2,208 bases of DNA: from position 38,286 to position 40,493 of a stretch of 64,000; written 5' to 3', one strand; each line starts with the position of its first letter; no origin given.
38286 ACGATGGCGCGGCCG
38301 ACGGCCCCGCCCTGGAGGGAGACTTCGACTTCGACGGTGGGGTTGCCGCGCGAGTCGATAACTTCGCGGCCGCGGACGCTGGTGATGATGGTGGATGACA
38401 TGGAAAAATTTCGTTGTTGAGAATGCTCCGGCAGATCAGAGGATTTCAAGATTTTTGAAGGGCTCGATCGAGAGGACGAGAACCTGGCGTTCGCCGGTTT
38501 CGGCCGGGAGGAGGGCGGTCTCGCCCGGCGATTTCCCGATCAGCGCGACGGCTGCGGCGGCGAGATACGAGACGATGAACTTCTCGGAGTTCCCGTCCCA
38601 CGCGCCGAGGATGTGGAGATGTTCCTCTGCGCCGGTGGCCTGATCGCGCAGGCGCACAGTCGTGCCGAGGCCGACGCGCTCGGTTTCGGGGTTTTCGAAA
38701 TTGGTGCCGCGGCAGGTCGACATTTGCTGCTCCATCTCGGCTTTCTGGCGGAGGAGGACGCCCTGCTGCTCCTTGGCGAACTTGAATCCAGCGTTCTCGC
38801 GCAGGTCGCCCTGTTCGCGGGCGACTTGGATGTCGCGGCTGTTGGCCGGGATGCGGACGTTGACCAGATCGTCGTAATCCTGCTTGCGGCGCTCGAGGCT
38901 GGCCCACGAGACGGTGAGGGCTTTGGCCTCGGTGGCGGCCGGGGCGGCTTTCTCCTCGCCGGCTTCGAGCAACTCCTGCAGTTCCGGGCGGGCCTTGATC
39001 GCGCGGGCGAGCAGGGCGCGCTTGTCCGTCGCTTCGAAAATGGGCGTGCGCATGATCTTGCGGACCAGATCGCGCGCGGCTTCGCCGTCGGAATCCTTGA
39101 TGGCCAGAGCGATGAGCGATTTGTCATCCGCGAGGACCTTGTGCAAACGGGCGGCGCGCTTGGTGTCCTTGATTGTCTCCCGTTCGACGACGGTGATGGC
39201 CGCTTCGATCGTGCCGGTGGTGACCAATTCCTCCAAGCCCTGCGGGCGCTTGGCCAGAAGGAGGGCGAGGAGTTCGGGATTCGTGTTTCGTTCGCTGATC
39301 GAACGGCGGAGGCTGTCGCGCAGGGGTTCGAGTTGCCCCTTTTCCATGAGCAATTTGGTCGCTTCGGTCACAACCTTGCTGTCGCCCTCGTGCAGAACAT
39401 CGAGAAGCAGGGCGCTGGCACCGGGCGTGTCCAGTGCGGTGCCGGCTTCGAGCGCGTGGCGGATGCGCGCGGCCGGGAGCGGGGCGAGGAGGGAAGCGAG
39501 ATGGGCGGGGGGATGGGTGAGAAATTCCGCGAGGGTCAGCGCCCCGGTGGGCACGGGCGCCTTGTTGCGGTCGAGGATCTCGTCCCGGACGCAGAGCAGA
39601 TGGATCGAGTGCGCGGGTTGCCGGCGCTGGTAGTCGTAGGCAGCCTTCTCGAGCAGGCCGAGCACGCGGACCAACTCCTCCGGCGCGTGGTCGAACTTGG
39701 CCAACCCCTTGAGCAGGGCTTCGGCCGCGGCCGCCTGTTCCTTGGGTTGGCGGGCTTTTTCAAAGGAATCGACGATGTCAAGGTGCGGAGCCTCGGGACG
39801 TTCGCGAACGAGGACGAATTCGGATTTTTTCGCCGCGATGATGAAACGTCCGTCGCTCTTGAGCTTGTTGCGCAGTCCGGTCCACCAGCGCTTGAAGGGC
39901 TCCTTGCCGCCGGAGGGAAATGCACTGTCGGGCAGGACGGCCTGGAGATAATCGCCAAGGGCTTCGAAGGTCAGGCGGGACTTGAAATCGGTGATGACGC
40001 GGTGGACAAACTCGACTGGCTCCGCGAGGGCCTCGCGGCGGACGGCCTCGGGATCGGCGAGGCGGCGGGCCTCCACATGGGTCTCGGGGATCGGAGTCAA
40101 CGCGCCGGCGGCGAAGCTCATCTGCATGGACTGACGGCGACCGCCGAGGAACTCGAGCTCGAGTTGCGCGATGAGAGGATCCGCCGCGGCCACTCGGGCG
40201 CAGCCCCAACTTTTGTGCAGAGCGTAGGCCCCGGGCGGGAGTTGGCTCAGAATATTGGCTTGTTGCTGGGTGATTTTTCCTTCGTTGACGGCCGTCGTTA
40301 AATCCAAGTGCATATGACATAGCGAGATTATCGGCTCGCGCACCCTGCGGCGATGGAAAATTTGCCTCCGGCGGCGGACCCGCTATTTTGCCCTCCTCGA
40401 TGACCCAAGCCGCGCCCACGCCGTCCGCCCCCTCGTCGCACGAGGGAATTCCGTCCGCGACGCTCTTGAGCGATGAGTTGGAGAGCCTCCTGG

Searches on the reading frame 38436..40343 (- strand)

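Call 66: search_protein_families(library=pfam, proteins=[window:38436-40343:-], max_evalue=0.05)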
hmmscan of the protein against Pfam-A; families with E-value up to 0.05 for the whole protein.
window:38436-40343:- (635 aa): 2 families
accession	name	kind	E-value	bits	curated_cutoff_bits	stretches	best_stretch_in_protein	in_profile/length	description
PF03449.20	GreA_GreB_N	-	2.2e-14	53.8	24.5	1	479-544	4-69/71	Transcription elongation factor, N-terminal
PF01272.25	GreA_GreB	-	2.4e-13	50.3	26.9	1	554-627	3-76/77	Transcription elongation factor, GreA/GreB, C-term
